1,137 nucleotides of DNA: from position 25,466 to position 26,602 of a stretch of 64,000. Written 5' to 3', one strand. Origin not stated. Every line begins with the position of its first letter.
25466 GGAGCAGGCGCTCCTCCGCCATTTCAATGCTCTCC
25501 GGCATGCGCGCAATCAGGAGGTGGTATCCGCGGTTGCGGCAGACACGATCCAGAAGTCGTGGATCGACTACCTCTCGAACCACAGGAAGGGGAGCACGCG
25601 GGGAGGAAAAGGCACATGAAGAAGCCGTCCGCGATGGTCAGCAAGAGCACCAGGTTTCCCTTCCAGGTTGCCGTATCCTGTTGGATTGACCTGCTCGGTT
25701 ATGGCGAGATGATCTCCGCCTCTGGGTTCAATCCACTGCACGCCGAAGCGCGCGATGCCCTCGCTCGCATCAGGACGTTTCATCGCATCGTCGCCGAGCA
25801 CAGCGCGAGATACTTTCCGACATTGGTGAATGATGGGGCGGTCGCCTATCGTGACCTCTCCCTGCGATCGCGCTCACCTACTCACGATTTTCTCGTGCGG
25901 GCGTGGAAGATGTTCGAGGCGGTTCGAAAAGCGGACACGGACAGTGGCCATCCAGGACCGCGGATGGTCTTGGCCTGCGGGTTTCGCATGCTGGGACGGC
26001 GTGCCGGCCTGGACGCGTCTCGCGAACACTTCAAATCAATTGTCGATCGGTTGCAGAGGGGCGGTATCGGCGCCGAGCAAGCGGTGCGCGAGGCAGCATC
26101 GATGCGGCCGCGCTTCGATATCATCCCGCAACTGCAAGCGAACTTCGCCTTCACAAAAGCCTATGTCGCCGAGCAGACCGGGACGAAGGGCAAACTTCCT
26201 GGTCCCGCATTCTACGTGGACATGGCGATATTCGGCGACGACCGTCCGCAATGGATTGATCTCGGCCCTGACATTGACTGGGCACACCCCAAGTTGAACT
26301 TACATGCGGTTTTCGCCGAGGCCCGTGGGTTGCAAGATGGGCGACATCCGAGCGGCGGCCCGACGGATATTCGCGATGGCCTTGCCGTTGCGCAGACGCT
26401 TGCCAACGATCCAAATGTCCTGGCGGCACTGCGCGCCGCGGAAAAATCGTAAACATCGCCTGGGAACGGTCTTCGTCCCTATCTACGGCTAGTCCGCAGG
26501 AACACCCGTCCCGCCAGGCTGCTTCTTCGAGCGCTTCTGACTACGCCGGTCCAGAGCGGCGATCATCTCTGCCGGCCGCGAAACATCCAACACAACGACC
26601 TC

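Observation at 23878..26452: Uncharacterised three-gene operon: helical protein - PUA/EVE-like plus GIY-YIG-like protein - nucleotidyl-cyclase-like protein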

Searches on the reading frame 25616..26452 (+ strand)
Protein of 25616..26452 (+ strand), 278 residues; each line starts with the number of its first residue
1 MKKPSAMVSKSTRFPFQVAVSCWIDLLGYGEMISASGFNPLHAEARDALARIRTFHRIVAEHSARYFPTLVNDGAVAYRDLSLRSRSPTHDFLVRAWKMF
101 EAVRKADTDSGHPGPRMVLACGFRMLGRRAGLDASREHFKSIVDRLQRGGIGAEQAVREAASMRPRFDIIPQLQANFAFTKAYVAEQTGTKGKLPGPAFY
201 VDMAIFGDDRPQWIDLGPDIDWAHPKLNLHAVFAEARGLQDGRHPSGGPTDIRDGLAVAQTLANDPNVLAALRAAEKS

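Call 7: search_protein_families(library=pfam, proteins=[window:25616-26452:+], max_evalue=0.1)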
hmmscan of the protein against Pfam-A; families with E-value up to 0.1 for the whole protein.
window:25616-26452:+ (278 aa): 0 families

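Call 8: search_protein_families(library=padloc, proteins=[window:25616-26452:+], max_evalue=0.1)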
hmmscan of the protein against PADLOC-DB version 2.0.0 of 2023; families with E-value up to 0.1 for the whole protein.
window:25616-26452:+ (278 aa): 0 families

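Call 9: search_protein_families(library=ncbifam, proteins=[window:25616-26452:+], max_evalue=0.1)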
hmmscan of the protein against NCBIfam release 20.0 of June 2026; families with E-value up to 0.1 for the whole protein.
window:25616-26452:+ (278 aa): 0 families

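Call 10: search_protein_families(library=phrogs, proteins=[window:25616-26452:+], max_evalue=0.1)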
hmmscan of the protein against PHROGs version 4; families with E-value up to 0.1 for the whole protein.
window:25616-26452:+ (278 aa): 0 families

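Call 11: search_solved_structures(query=window:25616-26452:+, max_evalue=10)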
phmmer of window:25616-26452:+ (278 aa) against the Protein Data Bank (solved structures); distinct sequences matched with E-value up to 10: 1.
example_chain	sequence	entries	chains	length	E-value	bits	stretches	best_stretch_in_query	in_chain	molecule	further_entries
6g8r_B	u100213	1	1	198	1.1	11.6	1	133-215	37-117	Nuclear body protein SP140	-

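Call 13: find_homologous_proteins(query=window:25616-26452:+, max_evalue=0.001)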
Query window:25616-26452:+ (278 aa): 426 proteins with E <= 0.001 among 6141 candidates; the best 120 are listed.
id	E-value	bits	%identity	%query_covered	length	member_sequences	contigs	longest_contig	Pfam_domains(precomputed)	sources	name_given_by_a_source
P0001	7.9e-163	558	89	100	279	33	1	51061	-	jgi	jgi:hypothetical protein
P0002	1.9e-152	524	84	99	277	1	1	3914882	-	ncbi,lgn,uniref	ncbi:hypothetical protein [Rhizobium sp. 11_C7_N12_5]|uniref:hypothetical protein n=1 Tax=Rhizobium 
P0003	6.5e-152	522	82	100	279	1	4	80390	-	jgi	jgi:hypothetical protein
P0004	8.4e-148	509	82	100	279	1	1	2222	-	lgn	-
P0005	1.5e-145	502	80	100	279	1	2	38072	-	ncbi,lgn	-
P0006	2.7e-139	481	78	100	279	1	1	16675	-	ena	-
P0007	4.2e-136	471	75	100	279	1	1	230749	-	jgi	jgi:hypothetical protein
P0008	2.9e-126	438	70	100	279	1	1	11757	-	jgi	-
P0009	3.0e-122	425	65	100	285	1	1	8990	-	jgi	jgi:hypothetical protein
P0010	3.0e-119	415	65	99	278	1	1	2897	-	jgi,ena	-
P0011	1.1e-118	414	67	98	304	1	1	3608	-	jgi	jgi:hypothetical protein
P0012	1.3e-118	413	65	99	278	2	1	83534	-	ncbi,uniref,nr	ncbi:hypothetical protein F4V91_31970 [Neorhizobium galegae]|uniref:Uncharacterized protein n=1 Tax=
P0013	3.6e-114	399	63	100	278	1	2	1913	-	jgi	jgi:hypothetical protein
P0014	9.3e-114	397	64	99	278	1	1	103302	-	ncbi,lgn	-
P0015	8.9e-112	391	63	99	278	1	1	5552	-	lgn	-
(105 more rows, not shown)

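Call 21: find_related_loci(query=A1, collection=genome_contigs, flank=10000)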
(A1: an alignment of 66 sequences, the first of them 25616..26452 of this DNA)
Query A1 (278 aa) in genome_contigs; peptide patterns used: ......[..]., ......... (x = any residue, [..] = any of these).
102 stretches matched a pattern; 59 encode a relative of the query (tblastn E <= 1e-3); 59 distinct loci.
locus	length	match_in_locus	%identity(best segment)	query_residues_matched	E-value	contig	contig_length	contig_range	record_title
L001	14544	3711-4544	94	1-277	5e-177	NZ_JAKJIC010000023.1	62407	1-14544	Oryzibacter oryziterrae strain COJ-58 23, whole genome shotgun sequence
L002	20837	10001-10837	94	1-278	9e-177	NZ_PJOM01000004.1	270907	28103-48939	Pseudotabrizicola formosa strain XJSP contig4, whole genome shotgun sequence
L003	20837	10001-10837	94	1-278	1e-176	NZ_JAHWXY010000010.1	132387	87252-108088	Shinella daejeonensis strain JCM 16236 Scaffold10_1, whole genome shotgun sequence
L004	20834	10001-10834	94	1-277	1e-175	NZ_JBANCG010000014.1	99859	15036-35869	Breoghania sp. JC706 14, whole genome shotgun sequence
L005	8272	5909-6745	92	1-278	4e-174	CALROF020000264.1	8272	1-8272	MAG: Reyranella massiliensis 521 isolate JJ-LUK12B-28-7-m2-bin89 genome assembly, contig: JJ-LUK12B-28-C1504, whole geno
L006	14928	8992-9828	65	1-278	1e-120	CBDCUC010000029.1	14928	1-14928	MAG: Hyphomicrobiaceae bacterium isolate e78f1efa-a4be-4c22-b157-ae163e205c78 genome assembly, contig: contig_29, whole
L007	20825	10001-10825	64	5-278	6e-119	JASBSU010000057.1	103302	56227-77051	MAG: Hyphomicrobium sp. isolate BWSM_147 k141_1972180, whole genome shotgun sequence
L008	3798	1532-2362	59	2-277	8e-112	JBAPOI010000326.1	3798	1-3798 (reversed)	MAG: Candidatus Sulfotelmatobacter sp. isolate MFD00594_ilm_asm_bin29 k127_243026, whole genome shotgun sequence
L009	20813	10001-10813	61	7-276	1e-108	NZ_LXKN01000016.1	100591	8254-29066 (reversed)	Rhizobium sp. AC27/96 AS1I6_18, whole genome shotgun sequence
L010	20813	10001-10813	61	7-276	1e-108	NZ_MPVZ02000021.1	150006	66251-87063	Rhizobium sp. P44RR-XXIV NODE_9_length_150006_cov_39.785, whole genome shotgun sequence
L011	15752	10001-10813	61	7-276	1e-108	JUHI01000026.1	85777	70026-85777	Rhizobium tropici strain PTD1 EX06DRAFT_scaffold00026.26_C, whole genome shotgun sequence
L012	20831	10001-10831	58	2-277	3e-107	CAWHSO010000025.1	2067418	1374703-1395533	MAG: uncultured Alphaproteobacteria bacterium isolate MFD03399.bin.2.59 genome assembly, contig: contig_4875, whole geno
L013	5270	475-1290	60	7-277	4e-106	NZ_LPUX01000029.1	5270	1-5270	Sinorhizobium glycinis strain CCBAU 23380 C587, whole genome shotgun sequence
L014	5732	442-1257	60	7-277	5e-106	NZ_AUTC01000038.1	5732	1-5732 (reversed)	Sinorhizobium fredii USDA 205 contig132, whole genome shotgun sequence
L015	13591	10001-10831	58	2-277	2e-104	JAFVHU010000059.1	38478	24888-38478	MAG: Afipia sp. isolate RGIG5183 Sheep_Abomasum.Co__c662369, whole genome shotgun sequence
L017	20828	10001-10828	57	3-278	2e-99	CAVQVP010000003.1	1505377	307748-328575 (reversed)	MAG: uncultured Acidobacteriota bacterium isolate MFD10071.bin.1.72 genome assembly, contig: contig_34256, whole genome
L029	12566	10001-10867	49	1-277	7e-82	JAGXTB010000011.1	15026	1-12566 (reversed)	MAG: Sphingomonadales bacterium isolate CROMO_BS_53_1 c_000000001044, whole genome shotgun sequence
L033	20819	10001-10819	48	2-273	9e-77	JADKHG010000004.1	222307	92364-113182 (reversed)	MAG: Sphingomonadales bacterium isolate Skiv_18-Q3-R9-52_BAT3C.184 tig00009518-10-2224880, whole genome shotgun sequence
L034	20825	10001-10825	45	4-277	2e-76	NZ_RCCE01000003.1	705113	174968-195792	Litoreibacter meonggei strain DSM 29466 Ga0104492_103, whole genome shotgun sequence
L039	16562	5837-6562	51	16-258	3e-66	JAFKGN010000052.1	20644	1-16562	MAG: Caulobacterales bacterium isolate SCN18_30_10_14_R3_P_69_10 SCN18_30_10_14_R3_P_scaffold_1275, whole genome shotgun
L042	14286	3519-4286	38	16-272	3e-60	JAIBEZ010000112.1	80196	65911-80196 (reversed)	MAG: Prolixibacteraceae bacterium isolate BC_metabat.bin.32 BC_k141_103535, whole genome shotgun sequence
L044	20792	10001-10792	35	8-272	1e-56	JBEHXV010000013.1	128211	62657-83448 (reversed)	MAG: Bacteroidota bacterium isolate ES1.bin.99 NODE_148_length_128211_cov_5.856009, whole genome shotgun sequence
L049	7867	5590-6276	39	9-239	1e-48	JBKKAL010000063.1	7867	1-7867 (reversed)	MAG: Pyrinomonadaceae bacterium isolate swi_bin.3 k127_6826138, whole genome shotgun sequence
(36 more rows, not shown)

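Call 27: predict_structure(alignment_id=A1)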
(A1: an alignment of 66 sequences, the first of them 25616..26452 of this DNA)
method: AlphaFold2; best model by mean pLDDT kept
length: 278 residues; sequences in the alignment: 66
mean_pLDDT: 85.8   pTM: 0.80
mean pLDDT of the five models: 85.8, 83.0, 82.8, 81.1, 79.8
residues with pLDDT >= 90: 150; 70-90: 92; 50-70: 30; < 50: 6
segments of 3 or more residues with pLDDT < 50: 1-4
pLDDT, mean of each block of 10 residues (from residue 1): 55 80 94 89 89 94 83 86 91 96 97 96 74 67 91 87 59 74 90 95 94 96 91 96 81 93 89 75
secondary structure, 60 per line:
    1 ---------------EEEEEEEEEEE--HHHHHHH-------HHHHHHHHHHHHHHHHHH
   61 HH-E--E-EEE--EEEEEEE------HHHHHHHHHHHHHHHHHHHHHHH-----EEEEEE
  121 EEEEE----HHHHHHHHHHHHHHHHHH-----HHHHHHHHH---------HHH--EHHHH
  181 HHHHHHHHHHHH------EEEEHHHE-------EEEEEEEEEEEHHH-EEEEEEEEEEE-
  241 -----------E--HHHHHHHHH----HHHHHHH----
elements in order: E16-26 H29-35 H43-62 E69-71 E74-80 H87-109 E115-125 H130-147 H153-161 H177-192 E199-202 E214-224 E229-239 H255-263 H268-274
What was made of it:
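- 25616..26452 (+): Gene C, 278 aa: divergent class III nucleotidyl cyclase homology domain. It has a helical insert (aa about 126-170) and a short helical tail, and no separate sensor or effector domain. AF2 pLDDT 85.8, pTM 0.80 (call 27).
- On Class III nucleotidyl cyclase (CHD): AF2 model pLDDT 85.8 (call 27).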

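Call 31: fold_search(model_id=the predicted structure, library=pdb)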
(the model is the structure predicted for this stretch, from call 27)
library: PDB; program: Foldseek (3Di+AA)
matches with E <= 10: 721; with E <= 0.001: 50
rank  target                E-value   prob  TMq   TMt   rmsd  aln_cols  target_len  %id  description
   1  6fht_A                3.4e-06  1.00  0.48  0.20   5.9       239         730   11  Crystal structure of an artificial phytochrome regulated adenylate/guanylate cyclase in its dark adapted Pr form (released 2018-04-18)
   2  2w01_C                5.0e-06  1.00  0.46  0.60   5.7       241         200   11  Crystal structure of the guanylyl cyclase Cya2 (released 2008-09-30)
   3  2w01_B                6.8e-06  1.00  0.47  0.63   6.8       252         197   11  Crystal structure of the guanylyl cyclase Cya2 (released 2008-09-30)
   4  9oxn_B                8.2e-06  1.00  0.51  0.26   5.2       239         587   10  Compact, ligand-free state of Manduca sexta soluble guanylate cyclase mutant beta C122S (released 2025-11-12)
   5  2w01_D                9.9e-06  1.00  0.47  0.62   6.4       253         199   11  Crystal structure of the guanylyl cyclase Cya2 (released 2008-09-30)
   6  6fht_B                1.1e-05  1.00  0.48  0.20   6.0       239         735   11  Crystal structure of an artificial phytochrome regulated adenylate/guanylate cyclase in its dark adapted Pr form (released 2018-04-18)
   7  2w01_A                1.5e-05  1.00  0.50  0.66   6.6       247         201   10  Crystal structure of the guanylyl cyclase Cya2 (released 2008-09-30)
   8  7yz9_A                1.7e-05  1.00  0.43  0.61   5.4       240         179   14  Structure of catalytic domain of Rv1625c bound to nanobody NB4 (released 2022-08-31)
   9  3uvj_B                2.2e-05  1.00  0.48  0.65   5.2       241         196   10  Crystal structure of the catalytic domain of the heterodimeric human soluble guanylate cyclase 1. (released 2011-12-28)
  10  5o5l_A                2.5e-05  1.00  0.43  0.51   7.4       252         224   15  X-ray structure of a bacterial adenylyl cyclase soluble domain, solved at cryogenic temperature (released 2017-11-01)
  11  1y11                  3.4e-05  1.00  0.38  0.31  11.0       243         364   12  Mycobacterial adenylyl cyclase Rv1264, holoenzyme, active state (released 2005-05-24)
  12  3uvj_D                4.4e-05  1.00  0.47  0.64   5.5       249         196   10  Crystal structure of the catalytic domain of the heterodimeric human soluble guanylate cyclase 1. (released 2011-12-28)
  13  1y10_A                5.0e-05  1.00  0.39  0.31   5.7       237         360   10  Mycobacterial adenylyl cyclase Rv1264, holoenzyme, inhibited state (released 2005-05-24)
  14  4wp3_C                6.0e-05  1.00  0.37  0.52  10.4       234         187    9  Crystal Structure of Adenylyl cyclase from Mycobacterium avium Ma1120 wild type (released 2015-09-02)
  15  8hbf_B                8.3e-05  1.00  0.48  0.25   6.3       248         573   11  Structure of human soluble guanylate cyclase in the NO+Rio state at 3.1 angstrom (released 2023-04-19)
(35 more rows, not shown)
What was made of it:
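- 25616..26452 (+): Foldseek PDB: 50 hits with E <= 1e-3, all class III adenylyl/guanylyl cyclases, TMt 0.6-0.7 (call 31).
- On Class III nucleotidyl cyclase (CHD): All 50 Foldseek PDB hits with E <= 1e-3 are class III cyclases, best 3.4e-6, TMt up to 0.70 (call 31).
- Closest known: Canonical class III adenylyl/guanylyl cyclases. Same: The overall CHD fold matches (call 31).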

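Call 42: search_protein_families(library=pfam, proteins=[L007:8403-9992:+, L029:8140-10005:+, L033:7929-9959:+, L034:8336-9988:+, L039:4807-5796:+, L042:3-3464:+, L017:7022-9802:+, L044:8507-9892:+, L049:3872-5365:+, L006:7752-8783:+], max_evalue=0.01)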
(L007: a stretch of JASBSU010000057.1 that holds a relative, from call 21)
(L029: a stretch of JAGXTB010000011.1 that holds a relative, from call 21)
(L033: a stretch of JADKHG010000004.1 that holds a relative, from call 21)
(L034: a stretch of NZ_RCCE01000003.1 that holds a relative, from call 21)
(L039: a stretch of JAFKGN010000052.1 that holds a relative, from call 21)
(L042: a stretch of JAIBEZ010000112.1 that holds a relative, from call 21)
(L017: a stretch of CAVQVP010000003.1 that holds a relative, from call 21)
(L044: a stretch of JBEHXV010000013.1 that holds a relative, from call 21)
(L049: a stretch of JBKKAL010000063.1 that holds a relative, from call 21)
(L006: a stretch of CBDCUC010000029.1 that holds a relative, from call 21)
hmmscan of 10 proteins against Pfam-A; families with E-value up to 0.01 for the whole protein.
L007:8403-9992:+ (530 aa): 1 family
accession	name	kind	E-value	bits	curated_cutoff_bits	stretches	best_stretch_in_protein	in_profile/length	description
PF02661.23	Fic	-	1.4e-12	48.7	24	1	266-370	2-93/93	Fic/DOC family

L029:8140-10005:+ (622 aa): 2 families
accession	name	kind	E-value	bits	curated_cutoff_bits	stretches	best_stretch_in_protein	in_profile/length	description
PF01964.24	ThiC_Rad_SAM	-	8.1e-186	618.3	25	1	130-572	2-419/420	Radical SAM ThiC family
PF13667.11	ThiC-associated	-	9.3e-21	73.9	27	1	23-86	5-81/81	ThiC-associated domain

L033:7929-9959:+ (677 aa): 7 families
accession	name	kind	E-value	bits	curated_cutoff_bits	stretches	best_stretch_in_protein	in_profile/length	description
PF13361.12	UvrD_C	-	2.9e-68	231.3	25.6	2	201-352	1-152/350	UvrD-like helicase C-terminal domain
PF00580.27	UvrD-helicase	-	3.3e-56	191.4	23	1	7-196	77-271/271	UvrD/REP helicase N-terminal domain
PF13538.12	UvrD_C_2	-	3.9e-10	39.9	27.4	1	468-528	2-51/52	UvrD-like helicase C-terminal domain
PF13245.12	AAA_19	-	2.6e-06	28.1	25.1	1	131-179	84-132/134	AAA domain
PF01443.25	Viral_helicase1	-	6.8e-05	23.2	21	0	466-528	175-226/228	Viral superfamily 1 RNA helicase core domain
PF21196.3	PcrA_UvrD_tudor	-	0.00086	19.6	23.9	1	635-673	1-43/48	PcrA/UvrD tudor domain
PF13087.12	AAA_12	-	0.0039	17.2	27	0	465-528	136-190/195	AAA domain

L034:8336-9988:+ (551 aa): 14 families
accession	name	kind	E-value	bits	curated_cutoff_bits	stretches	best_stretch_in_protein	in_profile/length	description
PF00005.33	ABC_tran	-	2.9e-50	170.9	25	2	336-469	2-137/137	ABC transporter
PF13304.12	AAA_21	-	1.5e-17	65.1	27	2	159-219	238-304/304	AAA domain, putative AbiEii toxin, Type IV TA system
PF12848.13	ABC_tran_Xtn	-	1.3e-13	51.3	25.9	1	226-295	1-72/85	ABC transporter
PF02463.25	SMC_N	-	9e-07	29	40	0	25-51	16-41/220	RecF/RecN/SMC N terminal domain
PF13476.12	AAA_23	-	2.4e-06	28.7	27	1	337-366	12-40/201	AAA domain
PF01926.29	MMR_HSR1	-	4.9e-06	27.1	21.9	0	348-371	2-24/113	50S ribosome-binding GTPase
PF13555.12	AAA_29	-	1.6e-05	25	27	0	345-362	22-39/61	P-loop containing region of AAA domain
PF13191.12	AAA_16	-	3e-05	25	32.6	0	344-416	23-85/167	AAA ATPase domain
PF00350.29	Dynamin_N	-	3.3e-05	24.4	27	0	348-409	1-64/168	Dynamin family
PF13401.12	AAA_22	-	0.00014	22.6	27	1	346-479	6-104/130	AAA domain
PF13175.12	AAA_15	-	0.00023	21.3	32.1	0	24-100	14-55/374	AAA ATPase domain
PF03193.22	RsgA_GTPase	-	0.00058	20.2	30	0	335-372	97-133/174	RsgA GTPase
PF13521.12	AAA_28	-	0.00062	20.5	27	0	350-392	4-42/164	AAA domain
PF20703.3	nSTAND1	-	0.0045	17.1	27.1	0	37-58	36-55/379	Novel STAND NTPase 1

L039:4807-5796:+ (330 aa): 1 family
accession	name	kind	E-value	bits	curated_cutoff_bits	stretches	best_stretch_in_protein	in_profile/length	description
PF00459.30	Inositol_P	-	2.3e-46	158.9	27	1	86-314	10-247/271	Inositol monophosphatase family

L042:3-3464:+ (1154 aa): 4 families
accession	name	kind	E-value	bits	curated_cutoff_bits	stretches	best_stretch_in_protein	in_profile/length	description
PF07669.17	Eco57I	-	1.9e-22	80.6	25.3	1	281-503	1-168/171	Eco57I restriction-modification methylase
PF02384.22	N6_Mtase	-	3.4e-11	43.5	20.4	1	413-509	123-221/311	N-6 DNA Methylase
PF20473.4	MmeI_Mtase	-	8.2e-08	32.2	27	1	240-304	21-86/259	MmeI, DNA-methyltransferase domain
PF01170.24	UPF0020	-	0.00047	20.4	22.3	1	235-297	25-93/197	RMKL-like, methyltransferase domain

L017:7022-9802:+ (927 aa): 9 families
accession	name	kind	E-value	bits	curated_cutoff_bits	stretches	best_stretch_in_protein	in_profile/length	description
PF08751.17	TrwC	-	1.8e-85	287.5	25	1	10-301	1-285/286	TrwC relaxase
PF13604.12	AAA_30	-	1.6e-57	194.8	27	1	435-620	1-189/191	AAA domain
PF13245.12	AAA_19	-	2.1e-14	54.3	25.1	1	440-559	1-129/134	AAA domain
PF01443.25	Viral_helicase1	-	3.5e-11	43.8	21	2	458-572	4-112/228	Viral superfamily 1 RNA helicase core domain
PF22232.2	TraI_hel_assoc_N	-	1.2e-08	35.9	27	1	459-553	1-98/99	TraI helicase-associated ssDNA bd, N-terminal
PF13538.12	UvrD_C_2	-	3.3e-05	24.1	27.4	1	816-864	1-51/52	UvrD-like helicase C-terminal domain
PF02562.22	PhoH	-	0.00011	22.3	27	0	524-562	123-161/205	PhoH-like protein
PF25199.1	nSTAND_NTPase5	-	0.0018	18.5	34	1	425-563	10-139/145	Novel STAND NTPase 5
PF14258.12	DUF4350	-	0.0048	17.6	30.4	0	488-641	8-124/181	Domain of unknown function (DUF4350)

L044:8507-9892:+ (462 aa): 1 family
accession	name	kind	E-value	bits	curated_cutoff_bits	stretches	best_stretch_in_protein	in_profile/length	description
PF07228.17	SpoIIE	-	2.1e-19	70.7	25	1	267-462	7-191/192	Stage II sporulation protein E (SpoIIE)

L049:3872-5365:+ (498 aa): 2 families
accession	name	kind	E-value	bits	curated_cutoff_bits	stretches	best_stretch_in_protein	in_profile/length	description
PF02913.24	FAD-oxidase_C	-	6e-38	131.4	21.2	1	273-491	26-247/248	FAD linked oxidases, C-terminal domain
PF01565.28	FAD_binding_4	-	6e-36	123.6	26.4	1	26-163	2-138/139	FAD binding domain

L006:7752-8783:+ (344 aa): 1 family
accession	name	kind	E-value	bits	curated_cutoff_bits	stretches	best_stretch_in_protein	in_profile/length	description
PF01223.29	Endonuclease_NS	-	2e-40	139.2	23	1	112-328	19-222/223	DNA/RNA non-specific endonuclease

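Call 46: find_related_loci(query=A1, collection=viral_contigs, flank=6000)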
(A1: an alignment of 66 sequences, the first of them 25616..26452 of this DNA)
Query A1 (278 aa) in viral_contigs; peptide patterns used: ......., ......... (x = any residue, [..] = any of these).
43 stretches matched a pattern; 2 encode a relative of the query (tblastn E <= 1e-3); 2 distinct loci.
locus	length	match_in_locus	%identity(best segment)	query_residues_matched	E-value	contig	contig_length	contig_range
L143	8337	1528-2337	48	8-275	8e-81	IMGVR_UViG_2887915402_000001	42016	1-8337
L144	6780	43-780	41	18-257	4e-54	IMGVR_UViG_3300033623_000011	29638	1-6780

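Call 48: search_solved_structures(query=A1, max_evalue=10, show_alignments=5)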
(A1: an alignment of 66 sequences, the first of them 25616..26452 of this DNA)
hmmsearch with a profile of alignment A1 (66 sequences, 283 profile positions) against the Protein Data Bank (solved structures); distinct sequences matched with E-value up to 10: 3.
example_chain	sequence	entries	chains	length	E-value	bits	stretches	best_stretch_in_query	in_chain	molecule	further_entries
6bqn_B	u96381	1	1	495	0.44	13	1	74-127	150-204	SCNN1B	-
9blr_B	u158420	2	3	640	0.68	12.4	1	74-127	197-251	Amiloride-sensitive sodium channel subunit beta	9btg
6wth_B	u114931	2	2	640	0.68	12.4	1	74-127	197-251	Amiloride-sensitive sodium channel subunit beta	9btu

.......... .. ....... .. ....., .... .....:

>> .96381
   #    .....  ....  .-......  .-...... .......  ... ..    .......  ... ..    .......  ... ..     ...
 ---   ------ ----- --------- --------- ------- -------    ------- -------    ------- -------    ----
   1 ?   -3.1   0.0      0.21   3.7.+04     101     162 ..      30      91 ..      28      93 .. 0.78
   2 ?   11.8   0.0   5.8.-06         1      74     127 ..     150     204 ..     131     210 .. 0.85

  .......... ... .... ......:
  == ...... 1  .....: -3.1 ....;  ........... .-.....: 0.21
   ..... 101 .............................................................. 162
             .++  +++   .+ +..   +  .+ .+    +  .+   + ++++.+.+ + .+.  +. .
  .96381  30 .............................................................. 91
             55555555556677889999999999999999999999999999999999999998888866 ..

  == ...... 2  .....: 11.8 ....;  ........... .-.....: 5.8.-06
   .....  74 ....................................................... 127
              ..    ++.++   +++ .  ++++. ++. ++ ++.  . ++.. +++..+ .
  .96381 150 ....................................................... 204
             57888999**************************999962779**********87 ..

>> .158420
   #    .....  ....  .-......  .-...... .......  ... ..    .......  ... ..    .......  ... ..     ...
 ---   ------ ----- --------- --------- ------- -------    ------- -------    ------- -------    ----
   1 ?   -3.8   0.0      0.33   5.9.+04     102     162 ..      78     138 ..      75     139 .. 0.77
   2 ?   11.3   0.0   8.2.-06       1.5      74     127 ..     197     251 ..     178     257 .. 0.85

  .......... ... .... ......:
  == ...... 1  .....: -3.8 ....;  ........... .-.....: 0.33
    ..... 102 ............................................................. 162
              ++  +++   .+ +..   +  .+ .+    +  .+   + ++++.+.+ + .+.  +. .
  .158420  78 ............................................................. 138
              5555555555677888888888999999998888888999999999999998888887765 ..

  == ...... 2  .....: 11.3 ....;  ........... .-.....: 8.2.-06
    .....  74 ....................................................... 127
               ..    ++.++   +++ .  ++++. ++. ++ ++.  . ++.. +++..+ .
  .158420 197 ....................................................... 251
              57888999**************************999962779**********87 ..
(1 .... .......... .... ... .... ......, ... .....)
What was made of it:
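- On Class III nucleotidyl cyclase (CHD): The profile against PDB sequences finds no cyclase (call 48).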
